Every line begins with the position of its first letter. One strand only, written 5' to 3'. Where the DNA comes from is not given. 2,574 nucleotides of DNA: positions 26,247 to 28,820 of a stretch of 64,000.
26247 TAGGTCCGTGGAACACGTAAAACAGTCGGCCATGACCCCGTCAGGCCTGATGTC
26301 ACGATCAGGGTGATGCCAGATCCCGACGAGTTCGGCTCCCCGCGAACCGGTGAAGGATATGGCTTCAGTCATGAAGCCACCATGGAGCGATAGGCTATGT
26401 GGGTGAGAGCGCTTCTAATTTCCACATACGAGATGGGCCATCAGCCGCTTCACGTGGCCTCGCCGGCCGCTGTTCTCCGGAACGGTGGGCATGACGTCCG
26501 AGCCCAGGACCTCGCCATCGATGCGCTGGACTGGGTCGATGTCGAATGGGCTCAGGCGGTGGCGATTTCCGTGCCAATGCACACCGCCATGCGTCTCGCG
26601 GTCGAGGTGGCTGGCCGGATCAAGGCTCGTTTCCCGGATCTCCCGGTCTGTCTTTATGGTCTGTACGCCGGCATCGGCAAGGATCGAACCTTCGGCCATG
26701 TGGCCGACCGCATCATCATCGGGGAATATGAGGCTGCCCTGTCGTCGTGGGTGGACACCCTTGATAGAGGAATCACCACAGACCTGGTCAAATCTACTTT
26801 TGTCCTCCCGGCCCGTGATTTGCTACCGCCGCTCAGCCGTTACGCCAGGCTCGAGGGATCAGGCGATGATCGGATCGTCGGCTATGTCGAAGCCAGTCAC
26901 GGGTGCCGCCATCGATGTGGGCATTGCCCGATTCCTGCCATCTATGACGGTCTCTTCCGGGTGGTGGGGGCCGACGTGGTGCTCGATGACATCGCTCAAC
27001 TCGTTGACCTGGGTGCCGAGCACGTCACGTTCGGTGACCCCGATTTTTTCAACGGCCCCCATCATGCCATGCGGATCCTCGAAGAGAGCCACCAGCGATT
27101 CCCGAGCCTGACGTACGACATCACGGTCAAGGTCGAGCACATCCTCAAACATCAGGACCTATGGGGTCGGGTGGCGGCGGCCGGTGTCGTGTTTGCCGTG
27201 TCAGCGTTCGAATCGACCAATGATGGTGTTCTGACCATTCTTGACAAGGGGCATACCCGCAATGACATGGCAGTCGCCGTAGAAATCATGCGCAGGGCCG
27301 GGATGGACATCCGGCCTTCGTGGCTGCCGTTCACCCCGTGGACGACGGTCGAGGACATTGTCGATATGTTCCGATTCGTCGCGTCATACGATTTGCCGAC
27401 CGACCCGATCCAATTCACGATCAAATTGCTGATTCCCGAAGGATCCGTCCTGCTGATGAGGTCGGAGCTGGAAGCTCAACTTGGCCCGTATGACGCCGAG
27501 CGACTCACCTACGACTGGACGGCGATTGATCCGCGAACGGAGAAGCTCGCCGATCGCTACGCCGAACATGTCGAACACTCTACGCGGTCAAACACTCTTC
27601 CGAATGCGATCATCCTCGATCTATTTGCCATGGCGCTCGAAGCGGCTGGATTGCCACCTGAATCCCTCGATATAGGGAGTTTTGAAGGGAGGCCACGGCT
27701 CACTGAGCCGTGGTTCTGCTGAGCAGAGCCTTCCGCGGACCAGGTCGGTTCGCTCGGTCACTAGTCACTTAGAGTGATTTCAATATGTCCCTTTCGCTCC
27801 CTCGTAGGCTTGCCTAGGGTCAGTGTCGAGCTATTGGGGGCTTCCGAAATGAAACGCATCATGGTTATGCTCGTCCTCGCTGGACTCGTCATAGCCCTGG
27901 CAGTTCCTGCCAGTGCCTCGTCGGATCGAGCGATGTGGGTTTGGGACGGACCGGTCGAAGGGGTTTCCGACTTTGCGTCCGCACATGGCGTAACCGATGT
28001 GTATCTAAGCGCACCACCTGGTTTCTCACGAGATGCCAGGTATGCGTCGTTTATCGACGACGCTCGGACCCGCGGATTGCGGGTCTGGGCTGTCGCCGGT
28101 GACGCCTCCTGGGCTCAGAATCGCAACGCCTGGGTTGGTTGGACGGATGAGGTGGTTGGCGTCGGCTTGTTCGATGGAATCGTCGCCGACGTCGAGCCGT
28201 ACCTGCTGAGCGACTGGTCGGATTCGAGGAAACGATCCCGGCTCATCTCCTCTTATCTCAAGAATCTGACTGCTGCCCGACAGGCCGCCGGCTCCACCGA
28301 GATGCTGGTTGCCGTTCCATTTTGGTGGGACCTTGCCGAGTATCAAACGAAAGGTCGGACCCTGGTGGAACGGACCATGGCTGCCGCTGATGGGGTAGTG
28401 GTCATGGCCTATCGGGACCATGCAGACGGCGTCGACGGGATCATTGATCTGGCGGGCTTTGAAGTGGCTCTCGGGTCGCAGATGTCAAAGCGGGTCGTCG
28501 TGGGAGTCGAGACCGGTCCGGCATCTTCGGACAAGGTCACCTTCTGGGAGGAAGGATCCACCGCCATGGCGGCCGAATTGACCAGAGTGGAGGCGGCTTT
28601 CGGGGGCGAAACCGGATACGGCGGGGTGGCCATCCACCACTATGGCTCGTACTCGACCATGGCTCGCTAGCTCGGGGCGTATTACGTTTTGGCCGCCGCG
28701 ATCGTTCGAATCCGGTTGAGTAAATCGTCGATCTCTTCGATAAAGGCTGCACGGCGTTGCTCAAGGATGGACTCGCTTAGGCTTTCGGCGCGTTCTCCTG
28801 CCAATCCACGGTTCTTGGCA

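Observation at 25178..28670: Cluster of small unknowns (membrane ORF, 4x Cys-pair zinc ribbon, DUF1992) plus a divergent B12-binding radical SAM enzyme with a secreted partner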

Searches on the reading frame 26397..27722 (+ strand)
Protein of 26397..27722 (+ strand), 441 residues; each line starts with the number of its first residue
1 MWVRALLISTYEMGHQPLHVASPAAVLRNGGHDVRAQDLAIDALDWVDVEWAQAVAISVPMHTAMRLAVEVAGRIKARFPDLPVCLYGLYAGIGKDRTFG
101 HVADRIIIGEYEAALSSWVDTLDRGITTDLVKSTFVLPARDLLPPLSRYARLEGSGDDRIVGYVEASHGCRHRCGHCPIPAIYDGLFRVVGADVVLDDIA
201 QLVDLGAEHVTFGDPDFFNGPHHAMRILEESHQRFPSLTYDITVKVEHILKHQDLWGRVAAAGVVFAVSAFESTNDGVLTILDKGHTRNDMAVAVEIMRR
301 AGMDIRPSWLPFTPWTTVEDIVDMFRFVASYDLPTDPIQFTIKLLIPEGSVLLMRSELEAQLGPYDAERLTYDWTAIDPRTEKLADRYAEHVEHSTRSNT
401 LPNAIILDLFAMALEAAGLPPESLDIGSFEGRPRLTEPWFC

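Call 3: search_protein_families(library=pfam, proteins=[window:26397-27722:+], max_evalue=0.01)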
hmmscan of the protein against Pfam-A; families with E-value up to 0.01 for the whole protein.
window:26397-27722:+ (441 aa): 2 families
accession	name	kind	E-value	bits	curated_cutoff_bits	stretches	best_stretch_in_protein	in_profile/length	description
PF04055.27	Radical_SAM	-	4.8e-11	43.5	29.5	1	166-326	3-164/166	Radical SAM superfamily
PF02310.24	B12-binding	-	4.8e-07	30.1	32.1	1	7-115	4-117/121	B12 binding domain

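Call 4: search_protein_families(library=ncbifam, proteins=[window:26397-27722:+], max_evalue=0.01)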
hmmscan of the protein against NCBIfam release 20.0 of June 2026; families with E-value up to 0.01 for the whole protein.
window:26397-27722:+ (441 aa): 13 families
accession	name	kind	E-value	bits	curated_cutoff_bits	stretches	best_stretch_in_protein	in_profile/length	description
NF040546.1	rSAM_CUAEP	equivalog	3.7e-152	507.3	500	1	6-441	2-457/468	CUAEP/CCAEP-tail radical SAM (seleno)protein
NF040542.1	rSAM_RCCLKC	equivalog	2.8e-82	277.1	450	1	6-392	2-411/423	arsinothricin biosynthesis radical SAM protein ArsL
TIGR04072.2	rSAM_ladder_B12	equivalog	1.5e-10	40.3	360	1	103-297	121-315/443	lipid biosynthesis B12-binding/radical SAM protein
TIGR04013.1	B12_SAM_MJ_1487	hypoth_equivalog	5e-09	35.5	251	1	88-215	77-205/382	TIGR04013 family B12-binding domain/radical SAM domain-containing protein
TIGR04367.1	HpnR_B12_rSAM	equivalog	2.5e-08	32.9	650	1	16-304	21-326/490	hopanoid C-3 methylase HpnR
TIGR04479.1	bcpD_PhpK_rSAM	subfamily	1e-06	27.4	600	1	164-311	244-389/504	PhpK family radical SAM P-methyltransferase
NF050148.1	rSAM_ApyD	equivalog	2.5e-06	26.2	750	1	164-372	202-406/645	RiPP biosynthesis radical SAM protein ApyD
TIGR04295.1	B12_rSAM_oligo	hypoth_equivalog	1.9e-05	23.6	400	1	163-258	202-291/422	TIGR04295 family B12-binding domain-containing radical SAM protein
TIGR04385.1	B12_rSAM_cofa1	equivalog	2.9e-05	23.5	450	1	133-319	171-352/438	B12 lower ligand biosynthesis radical SAM protein BzaD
TIGR03471.1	HpnJ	equivalog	9.8e-05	21.4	577.6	1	166-333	202-367/472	hopanoid biosynthesis associated radical SAM protein HpnJ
TIGR04014.1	B12_SAM_MJ_0865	equivalog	0.00014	20.8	360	0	163-210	162-209/434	methyl-coenzyme M reductase glutamine C-methyltransferase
TIGR01125.1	TIGR01125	equivalog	0.00022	20.4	356.95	1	157-208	133-183/432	30S ribosomal protein S12 methylthiotransferase RimO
TIGR02026.1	BchE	equivalog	0.00023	20.2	481.35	1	164-332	197-366/497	magnesium-protoporphyrin IX monomethyl ester anaerobic oxidative cyclase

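Call 55: predict_structure(alignment_id=A4)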
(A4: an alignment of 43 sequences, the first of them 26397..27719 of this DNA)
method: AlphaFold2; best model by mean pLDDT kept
length: 441 residues; sequences in the alignment: 43
mean_pLDDT: 93.7   pTM: 0.92
mean pLDDT of the five models: 93.7, 93.4, 93.3, 92.9, 92.8
residues with pLDDT >= 90: 358; 70-90: 81; 50-70: 2; < 50: 0
segments of 3 or more residues with pLDDT < 50: none
pLDDT, mean of each block of 10 residues (from residue 1): 94 90 97 97 97 97 90 98 96 89 95 94 93 89 96 89 93 82 87 98 98 93 97 98 96 98 96 96 95 98 95 97 98 93 89 90 89 95 97 94 95 98 88 84 56
secondary structure, 60 per line:
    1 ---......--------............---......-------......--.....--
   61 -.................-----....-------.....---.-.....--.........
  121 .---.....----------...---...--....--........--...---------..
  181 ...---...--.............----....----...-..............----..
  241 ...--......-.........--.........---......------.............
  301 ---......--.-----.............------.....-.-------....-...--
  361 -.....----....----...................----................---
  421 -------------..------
elements in order: E4-9 H18-29 E33-38 H46-51 E54-58 H62-78 E84-87 H95-98 E105-109 H112-121 E125-129 E151-154 E157-164 E167-169 H179-183 E187-189 H192-204 E209-212 H221-234 E239-243 H246-251 H253-261 E264-272 H276-281 H288-300 E304-309 H318-330 H337-341 H351-354 E362-366 E371-374 H379-397 H402-417

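Call 57: fold_search(model_id=the predicted structure, library=pdb)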
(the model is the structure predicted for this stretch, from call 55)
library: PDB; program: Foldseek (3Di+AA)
matches with E <= 10: 1831; with E <= 0.001: 116
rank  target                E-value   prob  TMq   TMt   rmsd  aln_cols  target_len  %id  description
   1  6fd2_A                8.6e-18  1.00  0.70  0.69   5.4       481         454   15  Radical SAM 1,2-diol dehydratase AprD4 in complex with its substrate paromamine (released 2018-01-17)
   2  5ul4                  3.6e-17  1.00  0.69  0.43   5.8       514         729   13  Structure of Cobalamin-dependent S-adenosylmethionine radical enzyme OxsB with aqua-cobalamin and S-adenosylmethionine b (released 2017-04-19)
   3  5ul3                  3.8e-17  1.00  0.69  0.44   6.0       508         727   14  Structure of Cobalamin-dependent S-adenosylmethionine radical enzyme OxsB with aqua-cobalamin bound (released 2017-04-19)
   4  6wte_A                9.9e-17  1.00  0.59  0.47   7.7       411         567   16  Structure of radical S-adenosylmethionine methyltransferase, TsrM, from Kitasatospora setae with cobalamin and [4Fe-4S (released 2020-12-23)
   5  6wtf_A                1.3e-16  1.00  0.58  0.48   7.8       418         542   16  Structure of radical S-adenosylmethionine methyltransferase, TsrM, from Kitasatospora setae with tryptophan substrate  (released 2020-12-23)
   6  6fd2_B                1.6e-16  1.00  0.68  0.66   5.5       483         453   15  Radical SAM 1,2-diol dehydratase AprD4 in complex with its substrate paromamine (released 2018-01-17)
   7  6wte_B                3.6e-16  1.00  0.59  0.50   7.9       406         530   16  Structure of radical S-adenosylmethionine methyltransferase, TsrM, from Kitasatospora setae with cobalamin and [4Fe-4S (released 2020-12-23)
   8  5ul2                  3.6e-16  1.00  0.67  0.42   6.2       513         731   15  Structure of Apo, SeMet-labeled Cobalamin-dependent S-adenosylmethionine radical enzyme OxsB (released 2017-04-19)
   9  6wtf_B                2.0e-15  1.00  0.58  0.48   8.1       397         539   16  Structure of radical S-adenosylmethionine methyltransferase, TsrM, from Kitasatospora setae with tryptophan substrate  (released 2020-12-23)
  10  9ccb                  7.1e-15  1.00  0.62  0.65   9.0       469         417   15  X-ray crystal structure of methyl-coenzyme M reductase glutamine methylase (MgmA) from Methanothermobacter marburgensis  (released 2025-01-01)
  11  9a6d_A                1.4e-14  1.00  0.62  0.60   6.3       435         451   15  Integrative model of MTAB-YVFG by crosslinking MS and deep learning (released 2024-09-18)
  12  7mjy_A                4.0e-14  1.00  0.63  0.62   5.3       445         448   18  MiaB in the complex with s-adenosyl-L-homocysteine and RNA (released 2021-09-15)
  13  7mjv_A                4.0e-14  1.00  0.63  0.63   4.8       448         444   17  MiaB in the complex with s-adenosylmethionine and RNA (released 2021-09-15)
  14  9n1b                  2.3e-13  1.00  0.65  0.48   6.4       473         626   15  Crystal structure of CysS from Corallococcus sp. CA054B with 5'-deoxyadenosine, methionine, and pantetheinylated 3-metho (released 2026-01-28)
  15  9n1d                  3.0e-13  1.00  0.63  0.46   8.6       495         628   14  Crystal structure of CysS from Corallococcus sp. CA054B with 5'-deoxyadenosine and methionine bound (released 2026-01-28)
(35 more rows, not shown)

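Call 63: search_dna_similar(query=window:26397-27719:+, collection=plasmids, mode=protein, max_evalue=1e-10, max_rows=25)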
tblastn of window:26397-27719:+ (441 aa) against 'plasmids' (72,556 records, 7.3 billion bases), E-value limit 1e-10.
Records with a match: 37; places in all: 37; records where one place covers at least 80% of the query: 37.
Best place of each record, by identity: <60% 37.
By first word of the organism name: Bacillus 20; Priestia 7; Pantoea 6; Thermomicrobium 1; Alicyclobacillus 1; Pseudomonas 1; Klebsiella 1.
By predicted mobility (MOB-suite, as given by PLSDB): non-mobilizable 34; mobilizable 2; conjugative 1.
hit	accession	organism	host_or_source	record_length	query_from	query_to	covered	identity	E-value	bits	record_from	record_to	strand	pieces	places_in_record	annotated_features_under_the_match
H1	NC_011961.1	Thermomicrobium roseum DSM 5159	-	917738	6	441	99%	42.6%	4e-100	335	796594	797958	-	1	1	CUAEP/CCAEP-tail radical SAM protein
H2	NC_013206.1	Alicyclobacillus acidocaldarius subsp. acidocaldarius DSM ...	-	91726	3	394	89%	32.3%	6e-57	210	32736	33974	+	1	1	RCCLKC-tail radical SAM protein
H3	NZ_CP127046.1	Pseudomonas amygdali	Cucumis sativus,Culture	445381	3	384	87%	32.4%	7e-58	213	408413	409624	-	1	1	arsL: arsinothricin biosynthesis radical SAM protein ArsL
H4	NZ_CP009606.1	Bacillus cereus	soil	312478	6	384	86%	31.9%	1e-56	209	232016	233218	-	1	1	RCCLKC-tail radical SAM protein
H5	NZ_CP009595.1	Bacillus cereus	-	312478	6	384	86%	31.9%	1e-56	209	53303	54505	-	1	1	RCCLKC-tail radical SAM protein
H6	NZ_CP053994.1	Bacillus cereus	-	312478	6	384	86%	31.9%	1e-56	209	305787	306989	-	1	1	RCCLKC-tail radical SAM protein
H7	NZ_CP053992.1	Bacillus cereus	-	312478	6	384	86%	31.9%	1e-56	209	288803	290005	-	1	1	RCCLKC-tail radical SAM protein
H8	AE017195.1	Bacillus cereus ATCC 10987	-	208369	6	384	86%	31.9%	2e-56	208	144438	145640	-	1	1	radical SAM domain protein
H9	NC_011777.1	Bacillus cereus AH820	-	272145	6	384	86%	31.9%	2e-56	208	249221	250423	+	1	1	RCCLKC-tail radical SAM protein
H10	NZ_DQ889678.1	Bacillus cereus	-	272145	6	384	86%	31.9%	2e-56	208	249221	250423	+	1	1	RCCLKC-tail radical SAM protein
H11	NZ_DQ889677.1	Bacillus cereus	-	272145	6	384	86%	31.9%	2e-56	208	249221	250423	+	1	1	RCCLKC-tail radical SAM protein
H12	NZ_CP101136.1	Bacillus paranthracis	single cell,soil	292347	6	384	86%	31.9%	2e-56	208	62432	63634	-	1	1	RCCLKC-tail radical SAM protein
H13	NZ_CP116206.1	Bacillus paranthracis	rice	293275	6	384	86%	31.9%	2e-56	208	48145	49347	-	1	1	RCCLKC-tail radical SAM protein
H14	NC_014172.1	Bacillus thuringiensis BMB171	-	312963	6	384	86%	31.9%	2e-56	208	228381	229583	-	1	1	RCCLKC-tail radical SAM protein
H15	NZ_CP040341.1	Bacillus cereus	Apostichopus japonicus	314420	6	384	86%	31.9%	2e-56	208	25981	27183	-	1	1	RCCLKC-tail radical SAM protein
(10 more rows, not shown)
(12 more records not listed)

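Call 64: get_annotated_region(hit=H1, flank=8000)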
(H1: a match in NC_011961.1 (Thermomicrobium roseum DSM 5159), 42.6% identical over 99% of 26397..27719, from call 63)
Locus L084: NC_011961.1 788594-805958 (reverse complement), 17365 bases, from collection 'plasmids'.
description: Thermomicrobium roseum DSM 5159 plasmid unnamed, complete sequence
organism: Thermomicrobium roseum DSM 5159 (NCBI taxid 309801)
taxonomy: Bacteria; Thermomicrobiota; Thermomicrobia; Thermomicrobiales; Thermomicrobiaceae; Thermomicrobium; Thermomicrobium roseum; Thermomicrobium roseum DSM 5159
host: -; source: -; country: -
typing (MOB-suite, as given by PLSDB): non-mobilizable
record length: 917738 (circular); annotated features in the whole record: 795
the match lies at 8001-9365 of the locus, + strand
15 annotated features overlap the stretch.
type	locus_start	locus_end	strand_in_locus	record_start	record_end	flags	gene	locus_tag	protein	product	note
CDS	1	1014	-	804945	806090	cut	-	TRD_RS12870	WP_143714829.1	glycosyltransferase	-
CDS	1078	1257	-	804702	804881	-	-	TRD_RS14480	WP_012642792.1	hypothetical protein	-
CDS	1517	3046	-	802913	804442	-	-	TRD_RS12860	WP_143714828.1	undecaprenyl-phosphate glucose phosphotransferase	-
CDS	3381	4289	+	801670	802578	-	-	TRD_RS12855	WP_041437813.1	NUDIX domain-containing protein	-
CDS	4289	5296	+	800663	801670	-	-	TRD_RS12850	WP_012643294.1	GDSL-type esterase/lipase family protein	-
CDS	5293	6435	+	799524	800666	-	-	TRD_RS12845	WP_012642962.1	DUF4388 domain-containing protein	-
CDS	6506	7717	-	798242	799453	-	-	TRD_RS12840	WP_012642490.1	pyridoxal phosphate-dependent aminotransferase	-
CDS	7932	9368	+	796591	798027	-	-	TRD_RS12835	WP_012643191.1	CUAEP/CCAEP-tail radical SAM protein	-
CDS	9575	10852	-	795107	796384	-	-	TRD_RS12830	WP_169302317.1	MFS transporter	GO:0055085 - transmembrane transport [Evidence IEA]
CDS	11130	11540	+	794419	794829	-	-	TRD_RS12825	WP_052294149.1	ASCH domain-containing protein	-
CDS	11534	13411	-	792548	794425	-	-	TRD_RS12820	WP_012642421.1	GNAT family N-acetyltransferase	-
CDS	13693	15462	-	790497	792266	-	-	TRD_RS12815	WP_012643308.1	thiamine pyrophosphate-requiring protein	-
CDS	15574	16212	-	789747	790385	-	-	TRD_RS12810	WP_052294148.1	thermonuclease family protein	-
CDS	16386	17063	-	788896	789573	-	-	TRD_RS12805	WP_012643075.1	nitroreductase family protein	-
CDS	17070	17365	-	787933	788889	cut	-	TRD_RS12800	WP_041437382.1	DMT family transporter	-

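Call 65: get_annotated_region(hit=H3, flank=5000)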
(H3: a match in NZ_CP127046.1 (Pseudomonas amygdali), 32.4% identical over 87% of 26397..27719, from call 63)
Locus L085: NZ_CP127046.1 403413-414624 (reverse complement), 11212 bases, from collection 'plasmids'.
description: Pseudomonas amygdali pv. lachrymans strain YM7902 plasmid pPlaYM7902A, complete sequence
organism: Pseudomonas amygdali (NCBI taxid 53707)
taxonomy: Bacteria; Pseudomonadota; Gammaproteobacteria; Pseudomonadales; Pseudomonadaceae; Pseudomonas; Pseudomonas amygdali
host: -; source: Cucumis sativus,Culture; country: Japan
typing (MOB-suite, as given by PLSDB): non-mobilizable; replicon rep_cluster_1081; mating-pair formation MPF_I
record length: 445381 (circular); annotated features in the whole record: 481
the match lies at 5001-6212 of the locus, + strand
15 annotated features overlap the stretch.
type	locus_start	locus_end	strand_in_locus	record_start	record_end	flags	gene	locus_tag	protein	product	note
CDS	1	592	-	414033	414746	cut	arsH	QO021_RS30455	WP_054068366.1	arsenical resistance protein ArsH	GO:0046685 - response to arsenic-containing substance [Evidence IEA]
CDS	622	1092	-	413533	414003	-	-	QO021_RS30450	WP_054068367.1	arsenate reductase ArsC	-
CDS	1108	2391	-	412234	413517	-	-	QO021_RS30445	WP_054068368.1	arsenic transporter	GO:0046685 - response to arsenic-containing substance [Evidence IEA]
CDS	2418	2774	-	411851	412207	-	-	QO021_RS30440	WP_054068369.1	metalloregulator ArsR/SmtB family transcription factor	GO:0006355 - regulation of DNA-templated transcription [Evidence IEA]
CDS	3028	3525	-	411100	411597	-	-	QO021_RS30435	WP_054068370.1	MarR family transcriptional regulator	GO:0006355 - regulation of DNA-templated transcription [Evidence IEA]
CDS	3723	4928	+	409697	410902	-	arsQ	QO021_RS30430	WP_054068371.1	arsinothricin export permease ArsQ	-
CDS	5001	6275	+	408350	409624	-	arsL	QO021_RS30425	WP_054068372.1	arsinothricin biosynthesis radical SAM protein ArsL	-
CDS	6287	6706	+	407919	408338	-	-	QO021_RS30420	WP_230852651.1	hypothetical protein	-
CDS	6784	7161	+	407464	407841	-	-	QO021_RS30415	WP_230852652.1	hypothetical protein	-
CDS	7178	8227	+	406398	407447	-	arsM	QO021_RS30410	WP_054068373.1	arsinothricin biosynthesis methyltransferase ArsM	-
CDS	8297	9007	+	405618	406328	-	-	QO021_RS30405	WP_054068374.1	aquaporin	GO:0055085 - transmembrane transport [Evidence IEA]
CDS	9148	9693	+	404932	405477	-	-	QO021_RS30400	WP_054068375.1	arsinothricin resistance N-acetyltransferase ArsN1 family B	-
CDS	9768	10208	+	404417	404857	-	-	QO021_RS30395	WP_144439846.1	hypothetical protein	-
CDS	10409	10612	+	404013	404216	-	-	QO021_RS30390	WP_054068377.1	hypothetical protein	-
CDS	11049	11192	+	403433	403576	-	-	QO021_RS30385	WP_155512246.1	hypothetical protein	-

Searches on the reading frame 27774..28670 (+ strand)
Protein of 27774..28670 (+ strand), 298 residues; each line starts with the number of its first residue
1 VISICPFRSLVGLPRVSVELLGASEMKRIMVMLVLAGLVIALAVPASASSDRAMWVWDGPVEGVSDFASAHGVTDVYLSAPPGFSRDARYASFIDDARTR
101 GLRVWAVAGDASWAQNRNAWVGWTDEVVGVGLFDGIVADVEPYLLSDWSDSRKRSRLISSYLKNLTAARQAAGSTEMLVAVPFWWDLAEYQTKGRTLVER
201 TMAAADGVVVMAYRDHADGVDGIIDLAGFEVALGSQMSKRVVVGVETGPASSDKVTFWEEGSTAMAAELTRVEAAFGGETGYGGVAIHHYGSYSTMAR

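Call 3: search_protein_families(library=pfam, proteins=[window:27774-28670:+], max_evalue=0.01)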
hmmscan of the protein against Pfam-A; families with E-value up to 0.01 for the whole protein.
window:27774-28670:+ (298 aa): 0 families

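Call 4: search_protein_families(library=ncbifam, proteins=[window:27774-28670:+], max_evalue=0.01)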
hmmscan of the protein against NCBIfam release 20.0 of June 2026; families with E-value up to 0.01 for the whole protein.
window:27774-28670:+ (298 aa): 0 families

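Call 44: search_solved_structures(query=window:27849-28670:+, max_evalue=1)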
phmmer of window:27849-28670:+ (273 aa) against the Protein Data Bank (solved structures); distinct sequences matched with E-value up to 1: 1.
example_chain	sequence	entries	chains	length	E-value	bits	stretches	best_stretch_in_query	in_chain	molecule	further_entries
10yv_A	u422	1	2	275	4e-16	62.8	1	37-268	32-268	Putative GH97 from Cellulomonas fimi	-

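Call 60: search_protein_families(library=pfam, proteins=[window:27849-28670:+], max_evalue=10)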
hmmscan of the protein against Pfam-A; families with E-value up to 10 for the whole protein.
window:27849-28670:+ (273 aa): 0 families
